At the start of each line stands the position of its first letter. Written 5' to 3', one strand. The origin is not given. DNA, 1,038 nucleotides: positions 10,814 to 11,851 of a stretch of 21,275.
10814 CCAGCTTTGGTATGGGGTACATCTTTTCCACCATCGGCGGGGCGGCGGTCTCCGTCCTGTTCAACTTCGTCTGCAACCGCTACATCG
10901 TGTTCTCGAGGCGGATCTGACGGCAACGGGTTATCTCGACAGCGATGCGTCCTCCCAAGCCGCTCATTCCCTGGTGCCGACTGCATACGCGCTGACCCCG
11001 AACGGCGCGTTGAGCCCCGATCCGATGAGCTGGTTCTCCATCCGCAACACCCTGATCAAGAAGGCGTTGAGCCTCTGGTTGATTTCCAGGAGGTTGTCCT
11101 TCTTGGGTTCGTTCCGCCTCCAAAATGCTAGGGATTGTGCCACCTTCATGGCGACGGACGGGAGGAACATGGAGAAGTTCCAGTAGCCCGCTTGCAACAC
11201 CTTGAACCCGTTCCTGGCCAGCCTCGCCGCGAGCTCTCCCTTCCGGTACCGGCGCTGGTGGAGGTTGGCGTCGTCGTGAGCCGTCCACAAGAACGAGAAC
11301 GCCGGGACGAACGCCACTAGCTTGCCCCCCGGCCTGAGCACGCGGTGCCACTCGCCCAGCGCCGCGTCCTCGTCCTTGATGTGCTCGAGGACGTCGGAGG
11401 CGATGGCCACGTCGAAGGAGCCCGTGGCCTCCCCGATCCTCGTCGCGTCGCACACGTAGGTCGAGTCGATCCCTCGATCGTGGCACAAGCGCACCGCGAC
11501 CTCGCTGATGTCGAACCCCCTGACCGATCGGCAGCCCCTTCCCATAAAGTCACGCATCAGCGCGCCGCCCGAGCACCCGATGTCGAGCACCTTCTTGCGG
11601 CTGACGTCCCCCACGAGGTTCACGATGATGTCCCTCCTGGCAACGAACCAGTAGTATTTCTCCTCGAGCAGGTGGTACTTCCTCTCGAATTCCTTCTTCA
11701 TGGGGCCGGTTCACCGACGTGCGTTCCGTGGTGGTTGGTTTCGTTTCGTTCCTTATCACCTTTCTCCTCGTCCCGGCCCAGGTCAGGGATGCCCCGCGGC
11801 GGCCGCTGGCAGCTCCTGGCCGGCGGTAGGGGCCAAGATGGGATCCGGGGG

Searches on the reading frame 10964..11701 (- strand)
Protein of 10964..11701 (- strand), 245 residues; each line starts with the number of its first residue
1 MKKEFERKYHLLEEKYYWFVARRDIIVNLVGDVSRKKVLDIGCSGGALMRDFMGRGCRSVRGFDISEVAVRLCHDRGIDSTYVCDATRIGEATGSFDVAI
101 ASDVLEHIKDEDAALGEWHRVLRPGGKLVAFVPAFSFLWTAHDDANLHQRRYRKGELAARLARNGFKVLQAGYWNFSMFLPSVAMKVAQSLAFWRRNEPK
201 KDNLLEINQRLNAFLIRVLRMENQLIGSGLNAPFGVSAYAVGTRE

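Call 5: search_protein_families(library=pfam, proteins=[window:10964-11701:-], max_evalue=0.01)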
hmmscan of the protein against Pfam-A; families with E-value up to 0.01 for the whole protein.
window:10964-11701:- (245 aa): 10 families
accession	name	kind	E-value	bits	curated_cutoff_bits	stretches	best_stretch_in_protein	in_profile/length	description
PF08241.18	Methyltransf_11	-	3e-19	69.9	21.2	1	39-129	1-94/95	Methyltransferase domain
PF13489.12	Methyltransf_23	-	1.1e-15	58.2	27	1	32-170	20-163/164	Methyltransferase domain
PF13649.12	Methyltransf_25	-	1.3e-15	58.2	27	1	38-126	1-97/97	Methyltransferase domain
PF08242.18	Methyltransf_12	-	6.6e-13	49.7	30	1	39-128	1-98/98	Methyltransferase domain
PF13847.12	Methyltransf_31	-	2.3e-11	44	27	1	34-130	3-109/145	Methyltransferase domain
PF07021.18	MetW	-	5.2e-07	29.9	21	1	25-139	6-115/193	Methionine biosynthesis protein MetW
PF01209.24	Ubie_methyltran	-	1.2e-05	25.2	20.1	1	23-130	36-151/233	ubiE/COQ5 methyltransferase family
PF03141.22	Methyltransf_29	-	0.00014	21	23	1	32-133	115-220/506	Putative S-adenosyl-L-methionine-dependent methyltransferase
PF05148.21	Methyltransf_8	-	0.0028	18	27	1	26-128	64-154/219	Hypothetical methyltransferase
PF05401.17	NodS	-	0.0038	17.5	24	1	30-128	39-142/201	Nodulation protein S (NodS)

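Call 6: search_protein_families(library=ncbifam, proteins=[window:10964-11701:-], max_evalue=0.01)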
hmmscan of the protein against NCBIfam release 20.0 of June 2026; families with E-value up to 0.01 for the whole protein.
window:10964-11701:- (245 aa): 29 families (the best 25 are shown)
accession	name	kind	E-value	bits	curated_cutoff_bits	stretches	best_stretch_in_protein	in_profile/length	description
NF045667.1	MTase_DVU1556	equivalog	1.8e-13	50.4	155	1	30-130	18-119/213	DVU_1556 family methyltransferase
TIGR01983.1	UbiG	equivalog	2.6e-11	43.3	102.95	1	31-129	46-150/228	bifunctional 2-polyprenyl-6-hydroxyphenol methylase/3-demethylubiquinol 3-O-methyltransferase UbiG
NF043040.1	corrin_prot_MT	hypoth_equivalog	1.9e-10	40.5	180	1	30-129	38-146/216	corrinoid protein-associated methyltransferase CpaM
NF007610.0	PRK10258.1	equivalog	4.1e-10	39.4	342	1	24-132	32-139/251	malonyl-ACP O-methyltransferase BioC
NF001241.0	PRK00216.1-2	equivalog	7.3e-09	35.6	327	1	23-130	40-147/231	demethylmenaquinone methyltransferase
NF010703.0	PRK14103.1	equivalog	1.6e-07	31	320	1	27-134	22-128/256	trans-aconitate 2-methyltransferase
TIGR02081.1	metW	equivalog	3.1e-07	30.1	189.5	1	25-139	6-115/194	methionine biosynthesis protein MetW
TIGR01934.1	MenG_MenH_UbiE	subfamily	5.5e-07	29.1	158.35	1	23-129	28-140/223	ubiquinone/menaquinone biosynthesis methyltransferase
TIGR02072.1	BioC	equivalog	5.9e-07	29.5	184.95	1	33-129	33-131/244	malonyl-ACP O-methyltransferase BioC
NF001240.0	PRK00216.1-1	equivalog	7.6e-07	28.4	378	1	31-130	60-168/251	bifunctional demethylmenaquinone methyltransferase/2-methoxy-6-polyprenyl-1,4-benzoquinol methylase UbiE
TIGR02021.1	BchM-ChlM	equivalog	2.3e-06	27.2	158.9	1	26-114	45-137/218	magnesium protoporphyrin IX methyltransferase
NF041537.1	ArsM_AhpD_UU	exception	2.4e-06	26.6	510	1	36-129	78-179/345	arsenite methyltransferase/AhpD domain selenoprotein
NF047649.1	MTase_UXPK_star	exception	5.5e-06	25.6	460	1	37-129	80-180/283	methyltransferase/UXPK-star double selenoprotein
TIGR04345.1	ovoA_Cterm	equivalog_domain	7.3e-06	25.7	170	0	85-132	124-171/242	putative 4-mercaptohistidine N1-methyltransferase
NF001244.0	PRK00216.1-5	equivalog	8e-06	25.3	216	1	25-129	39-152/236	bifunctional demethylmenaquinone methyltransferase/2-methoxy-6-polyprenyl-1,4-benzoquinol methylase UbiE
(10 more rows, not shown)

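Call 25: find_homologous_proteins(query=window:10964-11701:-)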
Query window:10964-11701:- (245 aa): 998 proteins with E <= 0.001 among 2375 candidates; the best 120 are listed.
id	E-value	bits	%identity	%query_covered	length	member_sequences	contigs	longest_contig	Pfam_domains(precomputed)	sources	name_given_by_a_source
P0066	2.2e-162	556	100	100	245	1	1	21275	PF07021.19,PF13847.13,PF13489.13,PF13649.13,PF01209.25,PF08241.19,PF08242.19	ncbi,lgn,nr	ncbi:MAG: class I SAM-dependent methyltransferase [Candidatus Lokiarchaeota archaeon]|nr:class I SAM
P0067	4.7e-124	431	76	100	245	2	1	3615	PF07021.19,PF13847.13,PF13489.13,PF13649.13,PF01209.25,PF08241.19,PF08242.19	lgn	-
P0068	5.3e-113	395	80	88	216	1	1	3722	PF07021.19,PF13847.13,PF13489.13,PF13649.13,PF01209.25,PF08241.19,PF08242.19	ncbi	-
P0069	9.4e-79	283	51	100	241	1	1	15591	PF07021.19,PF13847.13,PF13489.13,PF13649.13,PF01209.25,PF08241.19,PF08242.19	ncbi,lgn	ncbi:MAG: class I SAM-dependent methyltransferase [Candidatus Hodarchaeota archaeon]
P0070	9.7e-70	253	47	98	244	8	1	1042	PF07021.19,PF13847.13,PF13489.13,PF13649.13,PF01209.25,PF08241.19,PF08242.19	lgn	-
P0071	1.1e-67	246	46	100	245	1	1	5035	PF07021.19,PF13847.13,PF13489.13,PF13649.13,PF01209.25,PF08241.19,PF08242.19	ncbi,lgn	ncbi:MAG: class I SAM-dependent methyltransferase [Nitrospirota bacterium]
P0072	3.5e-67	245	47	98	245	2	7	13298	PF07021.19,PF13847.13,PF13489.13,PF13649.13,PF01209.25,PF08241.19,PF08242.19,PF05401.17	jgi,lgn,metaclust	metaclust:\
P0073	6.5e-67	244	46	98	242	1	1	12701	PF07021.19,PF13847.13,PF13489.13,PF13649.13,PF01209.25,PF08241.19,PF08242.19,PF05401.17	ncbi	-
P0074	1.0e-66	243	48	100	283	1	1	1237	PF07021.19,PF13847.13,PF13489.13,PF13649.13,PF01209.25,PF08241.19,PF08242.19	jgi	jgi:SAM-dependent methyltransferase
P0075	1.1e-66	243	44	100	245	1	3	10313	PF07021.19,PF13847.13,PF13489.13,PF13649.13,PF01209.25,PF08241.19,PF08242.19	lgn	-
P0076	1.2e-66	243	47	100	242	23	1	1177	PF07021.19,PF13847.13,PF13489.13,PF13649.13,PF01209.25,PF08241.19,PF08242.19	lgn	-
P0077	1.5e-66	243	48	100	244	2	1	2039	PF07021.19,PF13847.13,PF13489.13,PF13649.13,PF01209.25,PF08241.19,PF08242.19,PF05401.17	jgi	jgi:2-polyprenyl-3-methyl-5-hydroxy-6-metoxy-1,4-benzoquinol methylase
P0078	2.4e-66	242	45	100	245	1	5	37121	PF07021.19,PF13847.13,PF13489.13,PF13649.13,PF01209.25,PF08241.19,PF08242.19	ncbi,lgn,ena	-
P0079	8.7e-66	240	44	100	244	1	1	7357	PF07021.19,PF13847.13,PF13489.13,PF13649.13,PF01209.25,PF08241.19,PF08242.19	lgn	-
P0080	1.2e-65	240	44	100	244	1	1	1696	PF07021.19,PF13847.13,PF13489.13,PF13649.13,PF01209.25,PF08241.19,PF08242.19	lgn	-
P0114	1.5e-61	226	43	100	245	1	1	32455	PF07021.19,PF13847.13,PF13489.13,PF13649.13,PF08241.19,PF08242.19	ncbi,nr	ncbi:MAG: class I SAM-dependent methyltransferase [Nitrospirae bacterium]|nr:class I SAM-dependent m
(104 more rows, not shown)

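Call 26: find_encoding_contigs(protein=P0068, flank=10000, max_places=4)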
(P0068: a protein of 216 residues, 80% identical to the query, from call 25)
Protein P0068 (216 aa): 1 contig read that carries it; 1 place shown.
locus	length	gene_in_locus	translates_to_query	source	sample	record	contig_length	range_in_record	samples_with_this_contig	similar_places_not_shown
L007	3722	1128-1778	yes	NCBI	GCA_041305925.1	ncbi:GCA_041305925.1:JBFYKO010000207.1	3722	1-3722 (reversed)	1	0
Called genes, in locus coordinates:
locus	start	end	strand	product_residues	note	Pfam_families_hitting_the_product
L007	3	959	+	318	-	?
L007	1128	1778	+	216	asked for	PF01209:Ubie_methyltran (weak), PF07021:MetW (weak), PF13489:Methyltransf_23, PF13847:Methyltransf_31, PF08241:Methyltransf_11, PF08242:Methyltransf_12, PF13649:Methyltransf_25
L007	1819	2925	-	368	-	PF00535:Glycos_transf_2, PF04138:GtrA_DPMS_TM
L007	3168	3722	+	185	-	?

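Call 27: find_encoding_contigs(protein=P0067, flank=10000, max_places=4)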
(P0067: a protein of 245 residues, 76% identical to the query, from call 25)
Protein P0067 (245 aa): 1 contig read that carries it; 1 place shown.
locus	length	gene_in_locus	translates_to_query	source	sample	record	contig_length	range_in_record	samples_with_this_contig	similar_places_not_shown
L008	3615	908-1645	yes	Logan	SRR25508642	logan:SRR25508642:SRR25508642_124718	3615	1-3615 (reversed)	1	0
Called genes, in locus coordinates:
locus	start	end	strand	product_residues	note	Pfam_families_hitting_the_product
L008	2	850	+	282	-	?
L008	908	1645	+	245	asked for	PF01209:Ubie_methyltran, PF13489:Methyltransf_23, PF07021:MetW, PF08241:Methyltransf_11, PF08242:Methyltransf_12, PF13649:Methyltransf_25, PF13847:Methyltransf_31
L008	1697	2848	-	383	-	PF00535:Glycos_transf_2, PF04138:GtrA_DPMS_TM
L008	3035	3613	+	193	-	?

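Call 28: find_encoding_contigs(protein=P0069, flank=10000, max_places=4)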
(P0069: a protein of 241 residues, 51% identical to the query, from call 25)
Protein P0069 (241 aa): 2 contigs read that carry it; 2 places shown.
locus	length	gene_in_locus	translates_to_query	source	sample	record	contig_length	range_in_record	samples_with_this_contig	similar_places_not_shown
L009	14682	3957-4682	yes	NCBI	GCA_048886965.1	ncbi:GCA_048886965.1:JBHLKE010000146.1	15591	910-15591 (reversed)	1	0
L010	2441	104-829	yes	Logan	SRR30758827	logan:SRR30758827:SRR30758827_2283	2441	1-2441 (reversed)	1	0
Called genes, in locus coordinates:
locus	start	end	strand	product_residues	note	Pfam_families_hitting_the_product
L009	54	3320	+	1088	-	PF13320:GH123_cat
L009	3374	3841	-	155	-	-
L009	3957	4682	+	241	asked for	PF01209:Ubie_methyltran (weak), PF13489:Methyltransf_23, PF07021:MetW (weak), PF13649:Methyltransf_25, PF13847:Methyltransf_31, PF08241:Methyltransf_11, PF08242:Methyltransf_12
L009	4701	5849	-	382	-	PF00535:Glycos_transf_2, PF04138:GtrA_DPMS_TM (weak)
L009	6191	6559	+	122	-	-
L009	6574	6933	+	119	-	-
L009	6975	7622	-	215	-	-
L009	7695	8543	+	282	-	PF01925:TauE, PF07690:MFS_1 (weak)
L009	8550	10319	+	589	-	PF02730:AFOR_N, PF01314:AFOR_C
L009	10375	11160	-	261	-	-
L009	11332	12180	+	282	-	-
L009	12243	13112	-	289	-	-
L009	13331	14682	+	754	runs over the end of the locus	PF13229:Beta_helix (weak), PF05048:NosD, PF13229:Beta_helix, PF05048:NosD, PF13229:Beta_helix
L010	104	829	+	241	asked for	PF01209:Ubie_methyltran (weak), PF13489:Methyltransf_23, PF07021:MetW (weak), PF13649:Methyltransf_25, PF13847:Methyltransf_31, PF08241:Methyltransf_11, PF08242:Methyltransf_12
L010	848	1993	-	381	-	PF00535:Glycos_transf_2, PF04138:GtrA_DPMS_TM (weak)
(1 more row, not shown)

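Call 36: search_solved_structures(query=window:10964-11701:-, max_evalue=0.000001)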
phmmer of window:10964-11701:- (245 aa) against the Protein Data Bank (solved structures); distinct sequences matched with E-value up to 0.000001: 8.
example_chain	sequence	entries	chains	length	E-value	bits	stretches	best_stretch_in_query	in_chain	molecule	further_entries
4kdr_A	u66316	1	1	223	7.2e-09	38.9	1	25-128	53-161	3-demethylubiquinone-9 3-methyltransferase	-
5dpm_A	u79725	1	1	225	7.4e-09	38.9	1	25-128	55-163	Ubiquinone biosynthesis O-methyltransferase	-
4kdc_A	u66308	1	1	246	8.7e-09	38.7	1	25-128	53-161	3-demethylubiquinone-9 3-methyltransferase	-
5jdy_A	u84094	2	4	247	1e-07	35.2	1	26-135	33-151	Methyl transferase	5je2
5jdz_A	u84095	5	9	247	1e-07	35.2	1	26-135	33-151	Methyl transferase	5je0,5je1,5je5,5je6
5je3_A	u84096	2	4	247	1e-07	35.2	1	26-135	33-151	Methyl transferase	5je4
4krh_A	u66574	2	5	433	2.2e-07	34.1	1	36-130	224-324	Phosphoethanolamine N-methyltransferase 2 | Phospholethanolamine N-methyltransferase 2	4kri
8rdl_A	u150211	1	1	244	3.9e-07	33.3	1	26-137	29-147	ToxA protein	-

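Call 49: search_protein_families(library=pfam, proteins=[L009:3374-3841:-], max_evalue=0.01)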
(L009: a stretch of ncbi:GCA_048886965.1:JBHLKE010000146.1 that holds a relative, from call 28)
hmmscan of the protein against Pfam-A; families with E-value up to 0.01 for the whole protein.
L009:3374-3841:- (155 aa): 3 families
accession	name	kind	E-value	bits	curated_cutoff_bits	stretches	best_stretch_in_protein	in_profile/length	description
PF08461.16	HTH_12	-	0.00022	21.5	21.4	0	98-139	2-48/66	Ribonuclease R winged-helix domain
PF03965.22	Penicillinase_R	-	0.003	18.3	22.6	0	5-52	2-53/115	Penicillinase repressor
PF08774.17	VRR_NUC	-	0.0084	16.6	23.8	0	50-109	55-108/116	VRR-NUC domain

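Call 59: find_encoding_contigs(protein=P0078, flank=5000, max_places=2)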
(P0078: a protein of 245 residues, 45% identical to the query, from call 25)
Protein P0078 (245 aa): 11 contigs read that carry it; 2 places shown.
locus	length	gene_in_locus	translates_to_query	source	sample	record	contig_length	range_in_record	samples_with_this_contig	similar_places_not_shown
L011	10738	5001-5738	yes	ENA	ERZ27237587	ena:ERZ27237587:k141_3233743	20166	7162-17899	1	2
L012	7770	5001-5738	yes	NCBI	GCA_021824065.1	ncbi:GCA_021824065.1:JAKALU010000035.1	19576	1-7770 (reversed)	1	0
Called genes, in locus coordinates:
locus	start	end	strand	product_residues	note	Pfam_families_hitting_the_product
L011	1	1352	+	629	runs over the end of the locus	-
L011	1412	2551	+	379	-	PF00155:Aminotran_1_2, PF01041:DegT_DnrJ_EryC1, PF01212:Beta_elim_lyase (weak), PF00266:Aminotran_5 (weak), PF01053:Cys_Met_Meta_PP (weak)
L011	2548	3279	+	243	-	PF00535:Glycos_transf_2, PF13641:Glyco_tranf_2_3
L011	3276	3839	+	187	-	PF14602:Hexapep_2 (faint), PF00132:Hexapep (faint)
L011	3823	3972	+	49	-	-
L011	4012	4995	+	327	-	PF01073:3Beta_HSD, PF01370:Epimerase, PF02719:Polysacc_synt_2, PF04321:RmlD_sub_bind, PF05368:NmrA (faint), PF16363:GDP_Man_Dehyd, PF07993:NAD_binding_4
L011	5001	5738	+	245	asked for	PF01209:Ubie_methyltran, PF13489:Methyltransf_23, PF07021:MetW, PF13649:Methyltransf_25, PF13847:Methyltransf_31, PF08241:Methyltransf_11, PF08242:Methyltransf_12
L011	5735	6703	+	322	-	PF00535:Glycos_transf_2, PF10111:Glyco_tranf_2_2 (weak), PF13641:Glyco_tranf_2_3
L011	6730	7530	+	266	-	PF00483:NTP_transferase, PF12804:NTP_transf_3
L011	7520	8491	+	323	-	PF00106:adh_short (weak), PF04321:RmlD_sub_bind, PF01073:3Beta_HSD, PF01370:Epimerase, PF02719:Polysacc_synt_2, PF07993:NAD_binding_4 (faint), PF16363:GDP_Man_Dehyd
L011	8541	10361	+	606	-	PF00515:TPR_1, PF13414:TPR_11, PF13424:TPR_12, PF13432:TPR_16, PF00515:TPR_1, PF07719:TPR_2, PF13181:TPR_8, PF13424:TPR_12, +12 more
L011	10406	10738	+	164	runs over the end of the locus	PF07963:N_methyl (weak)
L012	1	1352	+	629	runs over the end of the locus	-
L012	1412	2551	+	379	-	PF00155:Aminotran_1_2, PF01041:DegT_DnrJ_EryC1, PF01212:Beta_elim_lyase (weak), PF00266:Aminotran_5 (weak), PF01053:Cys_Met_Meta_PP (weak)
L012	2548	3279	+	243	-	PF00535:Glycos_transf_2, PF13641:Glyco_tranf_2_3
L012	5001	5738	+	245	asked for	PF01209:Ubie_methyltran, PF13489:Methyltransf_23, PF07021:MetW, PF13649:Methyltransf_25, PF13847:Methyltransf_31, PF08241:Methyltransf_11, PF08242:Methyltransf_12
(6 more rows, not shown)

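Call 60: find_encoding_contigs(protein=P0114, flank=5000, max_places=2)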
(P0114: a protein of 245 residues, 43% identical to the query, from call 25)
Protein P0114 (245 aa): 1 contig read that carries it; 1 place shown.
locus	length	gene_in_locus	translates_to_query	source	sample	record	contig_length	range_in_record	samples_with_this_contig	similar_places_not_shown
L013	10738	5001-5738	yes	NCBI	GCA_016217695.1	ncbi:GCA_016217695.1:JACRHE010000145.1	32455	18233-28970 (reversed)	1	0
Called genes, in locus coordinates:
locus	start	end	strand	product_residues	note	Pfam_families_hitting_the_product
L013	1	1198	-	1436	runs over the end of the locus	PF01869:BcrAD_BadFG, PF09989:DUF2229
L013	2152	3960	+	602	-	-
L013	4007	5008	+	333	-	PF04321:RmlD_sub_bind, PF01073:3Beta_HSD, PF01370:Epimerase, PF02719:Polysacc_synt_2, PF07993:NAD_binding_4, PF16363:GDP_Man_Dehyd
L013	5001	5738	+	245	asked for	PF13489:Methyltransf_23, PF07021:MetW, PF13649:Methyltransf_25, PF13847:Methyltransf_31, PF08241:Methyltransf_11, PF08242:Methyltransf_12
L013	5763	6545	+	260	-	PF00483:NTP_transferase, PF12804:NTP_transf_3 (weak)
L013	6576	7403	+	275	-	PF13489:Methyltransf_23, PF01728:FtsJ (weak), PF13847:Methyltransf_31 (weak), PF08241:Methyltransf_11, PF08242:Methyltransf_12, PF13649:Methyltransf_25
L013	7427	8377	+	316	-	PF00106:adh_short, PF01370:Epimerase, PF02719:Polysacc_synt_2, PF04321:RmlD_sub_bind, PF01073:3Beta_HSD, PF07993:NAD_binding_4, PF16363:GDP_Man_Dehyd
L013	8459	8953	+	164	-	PF07963:N_methyl (weak)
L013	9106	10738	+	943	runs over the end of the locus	PF00005:ABC_tran (faint), PF02463:SMC_N (faint), PF13191:AAA_16 (faint), PF13304:AAA_21 (faint), PF13555:AAA_29 (faint), PF20703:nSTAND1 (faint), PF17760:UvrA_inter (faint), PF17755:UvrA_DNA-bind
